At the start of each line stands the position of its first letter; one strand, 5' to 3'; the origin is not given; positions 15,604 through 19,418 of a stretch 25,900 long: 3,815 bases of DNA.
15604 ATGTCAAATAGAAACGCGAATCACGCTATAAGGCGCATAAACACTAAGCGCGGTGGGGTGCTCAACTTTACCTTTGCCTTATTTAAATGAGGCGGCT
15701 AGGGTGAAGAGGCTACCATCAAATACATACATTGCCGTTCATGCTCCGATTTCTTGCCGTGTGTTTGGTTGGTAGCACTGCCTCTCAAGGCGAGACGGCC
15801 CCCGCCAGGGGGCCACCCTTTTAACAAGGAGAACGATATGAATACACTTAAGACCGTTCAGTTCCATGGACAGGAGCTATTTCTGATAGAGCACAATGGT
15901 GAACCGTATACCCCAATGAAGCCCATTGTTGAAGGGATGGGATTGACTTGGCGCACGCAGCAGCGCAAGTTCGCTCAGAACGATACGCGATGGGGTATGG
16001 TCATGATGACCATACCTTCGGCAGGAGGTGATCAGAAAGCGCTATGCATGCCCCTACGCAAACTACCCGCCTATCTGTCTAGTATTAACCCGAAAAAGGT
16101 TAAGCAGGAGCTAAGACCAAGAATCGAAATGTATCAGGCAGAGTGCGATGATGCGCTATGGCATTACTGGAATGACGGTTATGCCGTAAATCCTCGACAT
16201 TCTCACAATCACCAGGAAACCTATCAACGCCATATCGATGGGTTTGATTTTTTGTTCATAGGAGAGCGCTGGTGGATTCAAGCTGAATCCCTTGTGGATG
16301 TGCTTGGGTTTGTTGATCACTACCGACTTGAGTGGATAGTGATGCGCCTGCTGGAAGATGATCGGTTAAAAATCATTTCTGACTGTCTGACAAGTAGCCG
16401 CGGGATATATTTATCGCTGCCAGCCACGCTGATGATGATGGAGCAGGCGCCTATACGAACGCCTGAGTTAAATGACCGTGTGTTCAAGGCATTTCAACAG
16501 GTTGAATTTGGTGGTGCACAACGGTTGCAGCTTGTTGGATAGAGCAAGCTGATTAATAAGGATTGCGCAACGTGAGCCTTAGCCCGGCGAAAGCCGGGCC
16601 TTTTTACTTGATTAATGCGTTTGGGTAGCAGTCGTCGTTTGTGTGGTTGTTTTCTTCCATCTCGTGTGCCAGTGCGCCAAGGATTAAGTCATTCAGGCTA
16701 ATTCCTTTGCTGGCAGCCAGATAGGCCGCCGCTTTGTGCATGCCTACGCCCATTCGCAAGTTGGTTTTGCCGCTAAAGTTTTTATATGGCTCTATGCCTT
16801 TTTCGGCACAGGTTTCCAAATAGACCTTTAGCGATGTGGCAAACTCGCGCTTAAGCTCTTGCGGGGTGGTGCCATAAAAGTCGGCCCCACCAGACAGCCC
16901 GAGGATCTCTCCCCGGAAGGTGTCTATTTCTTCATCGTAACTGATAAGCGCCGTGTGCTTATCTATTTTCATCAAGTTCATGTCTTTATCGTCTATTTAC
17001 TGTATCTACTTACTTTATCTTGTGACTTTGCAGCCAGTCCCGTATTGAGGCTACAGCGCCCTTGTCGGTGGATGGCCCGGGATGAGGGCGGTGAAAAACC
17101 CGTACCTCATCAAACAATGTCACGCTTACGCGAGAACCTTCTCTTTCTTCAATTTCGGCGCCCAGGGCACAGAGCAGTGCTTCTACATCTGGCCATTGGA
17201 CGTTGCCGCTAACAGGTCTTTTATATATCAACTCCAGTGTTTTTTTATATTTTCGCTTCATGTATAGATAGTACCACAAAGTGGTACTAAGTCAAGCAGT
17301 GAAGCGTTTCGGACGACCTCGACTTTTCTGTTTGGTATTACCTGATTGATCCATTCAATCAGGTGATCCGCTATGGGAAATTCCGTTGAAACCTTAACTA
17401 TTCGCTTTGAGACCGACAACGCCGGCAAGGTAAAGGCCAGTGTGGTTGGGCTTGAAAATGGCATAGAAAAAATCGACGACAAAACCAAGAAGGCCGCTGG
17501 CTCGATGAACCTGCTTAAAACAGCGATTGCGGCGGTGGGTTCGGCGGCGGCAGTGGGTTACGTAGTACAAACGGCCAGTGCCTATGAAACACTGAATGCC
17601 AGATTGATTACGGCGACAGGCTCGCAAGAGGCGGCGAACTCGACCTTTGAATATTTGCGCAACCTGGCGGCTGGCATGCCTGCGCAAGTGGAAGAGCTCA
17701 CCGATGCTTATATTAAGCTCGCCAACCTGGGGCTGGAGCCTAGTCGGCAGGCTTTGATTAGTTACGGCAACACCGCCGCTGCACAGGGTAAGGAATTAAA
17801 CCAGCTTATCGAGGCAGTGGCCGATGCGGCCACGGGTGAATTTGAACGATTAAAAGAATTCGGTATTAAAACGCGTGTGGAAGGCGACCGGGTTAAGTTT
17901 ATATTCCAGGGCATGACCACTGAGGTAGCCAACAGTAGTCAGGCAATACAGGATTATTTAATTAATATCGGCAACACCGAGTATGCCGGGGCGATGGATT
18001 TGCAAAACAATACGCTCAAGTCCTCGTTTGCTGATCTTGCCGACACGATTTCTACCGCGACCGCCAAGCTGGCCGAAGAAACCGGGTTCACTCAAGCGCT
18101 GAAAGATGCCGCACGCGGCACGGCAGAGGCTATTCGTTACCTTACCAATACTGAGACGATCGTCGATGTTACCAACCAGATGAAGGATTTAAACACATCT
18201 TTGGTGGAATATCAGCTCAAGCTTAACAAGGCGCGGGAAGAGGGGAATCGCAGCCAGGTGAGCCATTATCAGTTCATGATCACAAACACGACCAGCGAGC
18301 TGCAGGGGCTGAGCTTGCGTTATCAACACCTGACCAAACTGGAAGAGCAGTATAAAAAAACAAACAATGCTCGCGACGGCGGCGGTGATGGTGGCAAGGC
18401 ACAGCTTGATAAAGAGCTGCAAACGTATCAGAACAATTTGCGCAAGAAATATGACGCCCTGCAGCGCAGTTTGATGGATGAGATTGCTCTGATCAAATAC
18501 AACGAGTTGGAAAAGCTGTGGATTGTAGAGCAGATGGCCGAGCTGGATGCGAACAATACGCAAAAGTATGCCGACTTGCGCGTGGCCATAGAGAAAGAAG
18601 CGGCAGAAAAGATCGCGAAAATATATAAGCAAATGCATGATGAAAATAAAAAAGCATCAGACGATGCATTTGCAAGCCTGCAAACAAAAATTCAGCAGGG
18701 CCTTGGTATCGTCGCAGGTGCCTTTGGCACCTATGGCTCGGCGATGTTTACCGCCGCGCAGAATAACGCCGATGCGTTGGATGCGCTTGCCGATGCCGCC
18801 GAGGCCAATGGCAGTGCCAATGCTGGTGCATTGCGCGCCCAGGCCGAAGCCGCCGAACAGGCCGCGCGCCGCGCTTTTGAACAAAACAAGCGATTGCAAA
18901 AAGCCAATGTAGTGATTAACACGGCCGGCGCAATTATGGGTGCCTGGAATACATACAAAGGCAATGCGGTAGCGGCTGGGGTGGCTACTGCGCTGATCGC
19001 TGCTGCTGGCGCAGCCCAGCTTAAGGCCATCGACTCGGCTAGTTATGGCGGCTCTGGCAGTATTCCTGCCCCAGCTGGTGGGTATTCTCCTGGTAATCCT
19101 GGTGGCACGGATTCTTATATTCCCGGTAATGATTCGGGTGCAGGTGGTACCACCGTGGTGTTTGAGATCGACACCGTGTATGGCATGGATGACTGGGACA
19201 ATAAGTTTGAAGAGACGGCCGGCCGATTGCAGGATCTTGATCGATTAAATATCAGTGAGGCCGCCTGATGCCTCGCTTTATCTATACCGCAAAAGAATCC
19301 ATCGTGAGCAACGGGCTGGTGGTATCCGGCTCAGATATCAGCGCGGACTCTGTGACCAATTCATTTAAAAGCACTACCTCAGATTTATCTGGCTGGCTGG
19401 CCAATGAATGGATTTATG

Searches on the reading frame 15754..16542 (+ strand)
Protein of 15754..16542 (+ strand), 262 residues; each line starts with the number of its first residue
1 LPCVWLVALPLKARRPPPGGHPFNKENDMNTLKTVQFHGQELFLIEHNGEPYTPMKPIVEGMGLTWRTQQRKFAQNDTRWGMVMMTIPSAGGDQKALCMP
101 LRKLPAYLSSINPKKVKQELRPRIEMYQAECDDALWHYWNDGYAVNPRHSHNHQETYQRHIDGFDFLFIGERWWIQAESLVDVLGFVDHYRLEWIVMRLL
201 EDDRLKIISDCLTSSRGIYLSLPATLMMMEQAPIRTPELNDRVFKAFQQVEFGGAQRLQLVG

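Call 14: search_protein_families(library=phrogs, proteins=[window:15754-16542:+], max_evalue=0.001)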
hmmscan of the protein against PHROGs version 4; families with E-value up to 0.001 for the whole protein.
window:15754-16542:+ (262 aa): 7 families
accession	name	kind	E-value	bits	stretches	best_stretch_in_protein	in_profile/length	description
phrog_524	-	transcription regulation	4e-56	192.2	1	26-156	3-134/317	anti-repressor Ant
phrog_14366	-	unknown function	5.6e-34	117.8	1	34-135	5-107/122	-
phrog_245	-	transcription regulation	4.6e-21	76.6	1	27-153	28-142/319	anti-repressor Ant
phrog_7940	-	unknown function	2.6e-18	67.5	1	29-152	1-137/252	-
phrog_2127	-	transcription regulation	4.3e-11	44.1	1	29-156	1-137/313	anti-repressor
phrog_29922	-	unknown function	7.6e-06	26.7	1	27-139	3-118/230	-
phrog_2593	-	transcription regulation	3.3e-05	24.7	1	24-100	14-96/255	anti-repressor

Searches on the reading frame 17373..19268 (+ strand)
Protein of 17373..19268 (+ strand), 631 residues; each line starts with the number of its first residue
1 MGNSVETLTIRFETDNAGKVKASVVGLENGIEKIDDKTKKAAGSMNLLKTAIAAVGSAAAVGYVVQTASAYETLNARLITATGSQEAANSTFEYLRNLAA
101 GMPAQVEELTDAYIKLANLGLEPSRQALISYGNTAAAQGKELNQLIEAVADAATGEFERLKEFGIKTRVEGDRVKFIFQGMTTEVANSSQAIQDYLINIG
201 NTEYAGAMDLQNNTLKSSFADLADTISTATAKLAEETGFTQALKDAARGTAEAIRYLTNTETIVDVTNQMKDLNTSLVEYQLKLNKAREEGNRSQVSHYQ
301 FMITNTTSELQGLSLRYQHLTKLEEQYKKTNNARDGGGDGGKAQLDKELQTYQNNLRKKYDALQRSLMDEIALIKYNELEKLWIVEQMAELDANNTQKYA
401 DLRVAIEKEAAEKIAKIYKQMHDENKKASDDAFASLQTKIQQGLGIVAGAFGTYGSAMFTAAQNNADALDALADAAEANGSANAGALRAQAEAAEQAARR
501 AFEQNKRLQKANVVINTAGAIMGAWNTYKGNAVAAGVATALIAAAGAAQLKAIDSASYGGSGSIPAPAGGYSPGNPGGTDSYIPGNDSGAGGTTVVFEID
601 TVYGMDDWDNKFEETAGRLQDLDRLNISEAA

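Call 14: search_protein_families(library=phrogs, proteins=[window:17373-19268:+], max_evalue=0.001)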
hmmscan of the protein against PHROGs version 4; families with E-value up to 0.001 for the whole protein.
window:17373-19268:+ (631 aa): 11 families
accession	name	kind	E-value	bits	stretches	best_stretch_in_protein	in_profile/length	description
phrog_1716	-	tail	3.3e-40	139.4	1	56-244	78-265/943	tail length tape measure protein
phrog_26804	-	unknown function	7.3e-32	111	1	29-229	107-309/1066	-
phrog_1538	-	tail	4.8e-29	102.6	1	15-276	3-263/811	tail length tape measure protein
phrog_5062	-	tail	9.1e-28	98.5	1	32-232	126-330/753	tail length tape measure protein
phrog_24709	-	tail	9.4e-16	58.3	1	19-524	25-352/1069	tail length tape measure protein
phrog_3336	-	tail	5.9e-13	49.3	1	6-118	35-141/1051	tail length tape measure protein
phrog_1107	-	tail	2.4e-10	40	1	22-117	158-253/1252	tail length tape measure protein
phrog_2335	-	tail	4.8e-09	35.7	1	36-117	461-543/1536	tail length tape measure protein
phrog_339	-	tail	2.9e-05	23.5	1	13-117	14-126/1123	tail length tape measure protein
phrog_3519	-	tail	0.00014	21.6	1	16-117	27-136/959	tail length tape measure protein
phrog_31452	-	tail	0.00017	20.9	0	497-575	670-746/814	tail length tape measure protein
